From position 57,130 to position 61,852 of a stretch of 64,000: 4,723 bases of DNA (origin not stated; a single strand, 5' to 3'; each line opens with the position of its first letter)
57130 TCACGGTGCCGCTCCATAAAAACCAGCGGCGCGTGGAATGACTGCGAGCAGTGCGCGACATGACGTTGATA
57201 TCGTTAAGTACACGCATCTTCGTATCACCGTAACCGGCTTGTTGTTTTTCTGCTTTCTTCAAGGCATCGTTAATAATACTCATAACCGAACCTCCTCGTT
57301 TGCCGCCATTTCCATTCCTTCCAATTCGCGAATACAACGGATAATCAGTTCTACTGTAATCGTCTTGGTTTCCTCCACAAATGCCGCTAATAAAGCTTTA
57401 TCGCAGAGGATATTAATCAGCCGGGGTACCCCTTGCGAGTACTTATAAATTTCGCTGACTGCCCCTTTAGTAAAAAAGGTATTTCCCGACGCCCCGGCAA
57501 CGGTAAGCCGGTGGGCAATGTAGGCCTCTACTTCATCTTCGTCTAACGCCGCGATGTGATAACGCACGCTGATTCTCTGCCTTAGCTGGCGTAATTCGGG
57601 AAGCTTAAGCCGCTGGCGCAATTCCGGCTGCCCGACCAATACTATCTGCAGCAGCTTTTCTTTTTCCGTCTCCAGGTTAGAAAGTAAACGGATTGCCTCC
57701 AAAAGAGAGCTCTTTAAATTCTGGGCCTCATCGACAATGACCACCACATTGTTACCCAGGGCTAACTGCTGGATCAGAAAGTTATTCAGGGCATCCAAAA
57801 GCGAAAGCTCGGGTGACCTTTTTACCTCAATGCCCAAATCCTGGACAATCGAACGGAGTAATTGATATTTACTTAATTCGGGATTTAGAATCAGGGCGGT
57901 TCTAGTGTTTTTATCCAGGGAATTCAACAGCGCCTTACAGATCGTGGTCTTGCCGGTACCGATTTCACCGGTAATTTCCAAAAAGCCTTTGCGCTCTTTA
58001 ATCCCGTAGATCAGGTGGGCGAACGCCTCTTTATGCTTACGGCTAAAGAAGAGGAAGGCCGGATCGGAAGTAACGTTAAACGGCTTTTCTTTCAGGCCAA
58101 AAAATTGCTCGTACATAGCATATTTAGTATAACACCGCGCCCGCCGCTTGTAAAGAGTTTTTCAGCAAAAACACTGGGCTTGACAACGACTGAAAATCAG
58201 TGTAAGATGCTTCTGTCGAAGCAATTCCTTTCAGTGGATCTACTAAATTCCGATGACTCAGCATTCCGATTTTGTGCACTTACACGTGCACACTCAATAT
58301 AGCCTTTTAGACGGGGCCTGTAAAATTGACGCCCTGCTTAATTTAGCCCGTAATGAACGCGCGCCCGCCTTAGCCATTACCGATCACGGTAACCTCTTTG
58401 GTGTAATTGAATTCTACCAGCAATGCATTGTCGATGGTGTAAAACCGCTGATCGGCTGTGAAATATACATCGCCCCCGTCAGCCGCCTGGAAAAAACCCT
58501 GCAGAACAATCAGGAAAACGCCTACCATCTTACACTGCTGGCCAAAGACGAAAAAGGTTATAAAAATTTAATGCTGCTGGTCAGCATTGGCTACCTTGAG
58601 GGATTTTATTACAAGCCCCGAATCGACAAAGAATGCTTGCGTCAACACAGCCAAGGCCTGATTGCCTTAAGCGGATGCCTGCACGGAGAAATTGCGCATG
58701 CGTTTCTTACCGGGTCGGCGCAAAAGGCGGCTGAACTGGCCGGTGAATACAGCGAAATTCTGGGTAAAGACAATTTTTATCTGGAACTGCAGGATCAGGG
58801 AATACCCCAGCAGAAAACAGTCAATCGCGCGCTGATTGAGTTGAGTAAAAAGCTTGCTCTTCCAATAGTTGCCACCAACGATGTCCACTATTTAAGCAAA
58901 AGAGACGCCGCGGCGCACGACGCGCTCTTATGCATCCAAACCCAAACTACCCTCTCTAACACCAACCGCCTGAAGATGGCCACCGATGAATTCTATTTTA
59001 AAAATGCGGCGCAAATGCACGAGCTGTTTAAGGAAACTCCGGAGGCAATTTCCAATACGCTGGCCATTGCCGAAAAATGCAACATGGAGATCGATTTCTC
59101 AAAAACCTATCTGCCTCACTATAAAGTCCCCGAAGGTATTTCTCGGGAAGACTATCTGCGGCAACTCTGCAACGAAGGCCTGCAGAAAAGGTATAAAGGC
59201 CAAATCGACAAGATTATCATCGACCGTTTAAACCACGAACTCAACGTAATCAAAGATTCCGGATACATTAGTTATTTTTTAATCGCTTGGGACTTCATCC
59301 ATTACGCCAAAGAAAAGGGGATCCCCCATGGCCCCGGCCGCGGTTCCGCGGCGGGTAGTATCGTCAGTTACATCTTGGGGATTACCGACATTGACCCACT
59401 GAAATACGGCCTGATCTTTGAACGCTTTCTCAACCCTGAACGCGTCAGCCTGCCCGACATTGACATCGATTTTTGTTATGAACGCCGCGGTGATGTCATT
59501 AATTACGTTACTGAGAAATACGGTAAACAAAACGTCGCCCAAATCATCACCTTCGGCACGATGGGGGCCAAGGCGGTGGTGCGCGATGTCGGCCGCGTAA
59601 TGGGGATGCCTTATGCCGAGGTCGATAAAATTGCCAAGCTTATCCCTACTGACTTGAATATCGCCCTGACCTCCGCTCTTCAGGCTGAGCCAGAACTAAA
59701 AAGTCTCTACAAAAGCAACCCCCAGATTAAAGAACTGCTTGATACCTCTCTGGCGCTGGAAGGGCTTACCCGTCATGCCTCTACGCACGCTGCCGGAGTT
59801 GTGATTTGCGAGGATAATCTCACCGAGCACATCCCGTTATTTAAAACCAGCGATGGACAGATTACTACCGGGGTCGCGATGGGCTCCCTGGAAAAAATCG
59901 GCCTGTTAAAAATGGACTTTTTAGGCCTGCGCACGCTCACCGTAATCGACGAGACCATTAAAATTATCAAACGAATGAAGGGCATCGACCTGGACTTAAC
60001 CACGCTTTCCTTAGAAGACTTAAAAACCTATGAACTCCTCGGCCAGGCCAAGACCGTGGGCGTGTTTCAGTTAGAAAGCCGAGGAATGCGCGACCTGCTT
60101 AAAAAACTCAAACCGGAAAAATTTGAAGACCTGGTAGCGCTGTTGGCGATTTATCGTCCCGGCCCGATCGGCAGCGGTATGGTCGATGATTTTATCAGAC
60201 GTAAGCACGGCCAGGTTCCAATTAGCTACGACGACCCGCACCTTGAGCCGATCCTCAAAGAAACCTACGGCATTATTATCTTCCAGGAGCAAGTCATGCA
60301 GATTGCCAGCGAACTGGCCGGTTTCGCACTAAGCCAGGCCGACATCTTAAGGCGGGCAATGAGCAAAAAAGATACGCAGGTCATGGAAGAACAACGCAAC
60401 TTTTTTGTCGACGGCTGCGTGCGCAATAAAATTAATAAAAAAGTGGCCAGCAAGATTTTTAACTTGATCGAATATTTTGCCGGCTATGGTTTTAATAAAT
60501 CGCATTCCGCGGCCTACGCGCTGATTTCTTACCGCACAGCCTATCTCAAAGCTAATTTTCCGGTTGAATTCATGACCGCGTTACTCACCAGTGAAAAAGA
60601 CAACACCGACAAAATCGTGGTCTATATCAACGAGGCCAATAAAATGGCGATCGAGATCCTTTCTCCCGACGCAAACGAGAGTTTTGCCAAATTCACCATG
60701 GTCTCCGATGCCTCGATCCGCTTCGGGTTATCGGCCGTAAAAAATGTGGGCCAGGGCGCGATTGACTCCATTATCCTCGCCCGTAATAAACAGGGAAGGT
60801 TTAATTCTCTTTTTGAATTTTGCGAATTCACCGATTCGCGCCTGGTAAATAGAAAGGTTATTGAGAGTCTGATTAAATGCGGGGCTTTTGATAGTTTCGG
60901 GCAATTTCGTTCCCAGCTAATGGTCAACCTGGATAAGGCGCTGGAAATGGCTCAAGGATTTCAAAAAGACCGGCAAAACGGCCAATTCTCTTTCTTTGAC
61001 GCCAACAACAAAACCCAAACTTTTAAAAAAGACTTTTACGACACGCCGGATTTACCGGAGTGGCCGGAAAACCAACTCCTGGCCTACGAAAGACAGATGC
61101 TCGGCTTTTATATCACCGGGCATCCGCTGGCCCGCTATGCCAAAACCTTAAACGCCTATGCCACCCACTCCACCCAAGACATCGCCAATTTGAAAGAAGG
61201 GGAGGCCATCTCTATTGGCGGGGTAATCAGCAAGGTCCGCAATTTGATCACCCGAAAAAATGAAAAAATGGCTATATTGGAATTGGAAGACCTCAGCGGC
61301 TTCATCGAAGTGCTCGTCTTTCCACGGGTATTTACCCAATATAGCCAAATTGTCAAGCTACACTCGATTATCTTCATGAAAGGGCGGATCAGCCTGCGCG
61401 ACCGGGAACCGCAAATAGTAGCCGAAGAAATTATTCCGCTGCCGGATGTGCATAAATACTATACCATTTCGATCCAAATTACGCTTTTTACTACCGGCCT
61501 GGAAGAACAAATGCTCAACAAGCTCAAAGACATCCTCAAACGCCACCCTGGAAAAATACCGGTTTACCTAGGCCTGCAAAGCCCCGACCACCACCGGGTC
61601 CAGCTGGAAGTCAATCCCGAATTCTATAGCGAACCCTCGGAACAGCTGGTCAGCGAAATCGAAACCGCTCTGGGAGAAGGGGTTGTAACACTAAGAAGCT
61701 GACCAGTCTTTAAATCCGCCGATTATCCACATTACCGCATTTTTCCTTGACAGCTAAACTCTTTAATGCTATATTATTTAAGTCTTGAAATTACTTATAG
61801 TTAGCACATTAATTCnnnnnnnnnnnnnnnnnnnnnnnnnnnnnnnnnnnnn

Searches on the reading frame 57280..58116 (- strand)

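Call 22: search_protein_families(library=pfam, proteins=[window:57280-58116:-], max_evalue=0.0001)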
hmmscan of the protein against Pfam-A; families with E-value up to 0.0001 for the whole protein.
window:57280-58116:- (278 aa): 5 families
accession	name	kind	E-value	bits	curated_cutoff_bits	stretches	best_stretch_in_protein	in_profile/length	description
PF13401.12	AAA_22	-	8.2e-28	97.8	27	1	41-170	3-130/130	AAA domain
PF13191.12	AAA_16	-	9.7e-11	42.9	32.6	1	30-155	10-164/167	AAA ATPase domain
PF20703.3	nSTAND1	-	6.2e-06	26.5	27.1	1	19-224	12-220/379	Novel STAND NTPase 1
PF13604.12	AAA_30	-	1.3e-05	25.5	27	1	41-164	16-125/191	AAA domain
PF09848.15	SLFN-g3_helicase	-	5.5e-05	23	24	0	48-136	6-93/354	Schlafen group 3, DNA/RNA helicase domain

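Call 61: search_protein_families(library=ncbifam, proteins=[window:57280-58116:-], max_evalue=0.001)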
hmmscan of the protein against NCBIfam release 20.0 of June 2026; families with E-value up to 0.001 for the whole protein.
window:57280-58116:- (278 aa): 3 families
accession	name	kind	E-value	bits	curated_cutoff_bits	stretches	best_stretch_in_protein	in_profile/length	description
TIGR03015.1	pepcterm_ATPase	hypoth_equivalog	8.3e-97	323.8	324.5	1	1-266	1-267/269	XrtA/PEP-CTERM system-associated ATPase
NF006799.0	PRK09302.1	equivalog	2.7e-05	22.9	408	1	48-151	278-378/515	circadian clock protein KaiC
TIGR02928.1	TIGR02928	subfamily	8.3e-05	21.6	181.3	1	48-171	45-183/366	orc1/cdc6 family replication initiation protein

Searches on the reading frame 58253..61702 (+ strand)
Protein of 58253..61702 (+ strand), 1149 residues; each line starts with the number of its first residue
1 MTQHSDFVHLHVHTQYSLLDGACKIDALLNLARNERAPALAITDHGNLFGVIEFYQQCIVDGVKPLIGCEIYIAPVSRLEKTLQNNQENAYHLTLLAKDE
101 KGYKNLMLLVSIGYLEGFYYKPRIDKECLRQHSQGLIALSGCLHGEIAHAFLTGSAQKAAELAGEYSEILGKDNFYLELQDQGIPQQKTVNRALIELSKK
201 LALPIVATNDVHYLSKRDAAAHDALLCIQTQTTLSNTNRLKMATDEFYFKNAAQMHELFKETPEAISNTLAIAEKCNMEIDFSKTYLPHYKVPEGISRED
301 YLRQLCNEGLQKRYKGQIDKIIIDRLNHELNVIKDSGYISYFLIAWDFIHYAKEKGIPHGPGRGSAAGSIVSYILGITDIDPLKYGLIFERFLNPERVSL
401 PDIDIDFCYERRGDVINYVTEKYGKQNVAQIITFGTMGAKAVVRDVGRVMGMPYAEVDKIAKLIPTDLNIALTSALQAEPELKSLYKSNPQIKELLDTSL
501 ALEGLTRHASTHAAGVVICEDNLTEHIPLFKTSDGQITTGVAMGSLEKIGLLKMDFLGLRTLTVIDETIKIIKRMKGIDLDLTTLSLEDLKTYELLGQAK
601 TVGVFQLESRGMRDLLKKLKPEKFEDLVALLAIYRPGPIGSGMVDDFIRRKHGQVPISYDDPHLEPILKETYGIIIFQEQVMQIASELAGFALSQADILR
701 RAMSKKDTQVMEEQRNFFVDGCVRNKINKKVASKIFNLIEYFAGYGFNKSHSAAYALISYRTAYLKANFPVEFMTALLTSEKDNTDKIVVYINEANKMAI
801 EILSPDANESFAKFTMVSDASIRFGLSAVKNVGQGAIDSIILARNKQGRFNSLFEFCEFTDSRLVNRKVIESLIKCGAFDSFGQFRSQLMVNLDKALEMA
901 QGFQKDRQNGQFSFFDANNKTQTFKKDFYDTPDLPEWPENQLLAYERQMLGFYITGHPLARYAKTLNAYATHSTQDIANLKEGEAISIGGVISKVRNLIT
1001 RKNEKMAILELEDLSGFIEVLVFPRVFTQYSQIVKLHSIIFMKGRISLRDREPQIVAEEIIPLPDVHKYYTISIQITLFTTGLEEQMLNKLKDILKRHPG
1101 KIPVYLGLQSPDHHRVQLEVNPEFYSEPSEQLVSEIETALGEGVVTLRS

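Call 22: search_protein_families(library=pfam, proteins=[window:58253-61702:+], max_evalue=0.0001)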
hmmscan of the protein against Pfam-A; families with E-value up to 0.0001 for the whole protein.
window:58253-61702:+ (1149 aa): 5 families
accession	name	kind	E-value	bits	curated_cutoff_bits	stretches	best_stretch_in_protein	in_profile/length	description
PF07733.18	DNA_pol3_alpha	-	1.7e-105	352.8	23.9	1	300-558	1-260/260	Bacterial DNA polymerase III alpha NTPase domain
PF17657.6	DNA_pol3_finger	-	1.3e-67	226.7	22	1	561-725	1-165/166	Bacterial DNA polymerase III alpha subunit finger domain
PF02811.25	PHP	-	8.3e-58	195.8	26.4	1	9-181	1-163/164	PHP domain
PF14579.12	HHH_6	-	2.5e-27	95.3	25.6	1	800-889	2-90/90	Helix-hairpin-helix motif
PF01336.31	tRNA_anti-codon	-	1.4e-11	44.6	27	1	987-1063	2-75/75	OB-fold nucleic acid binding domain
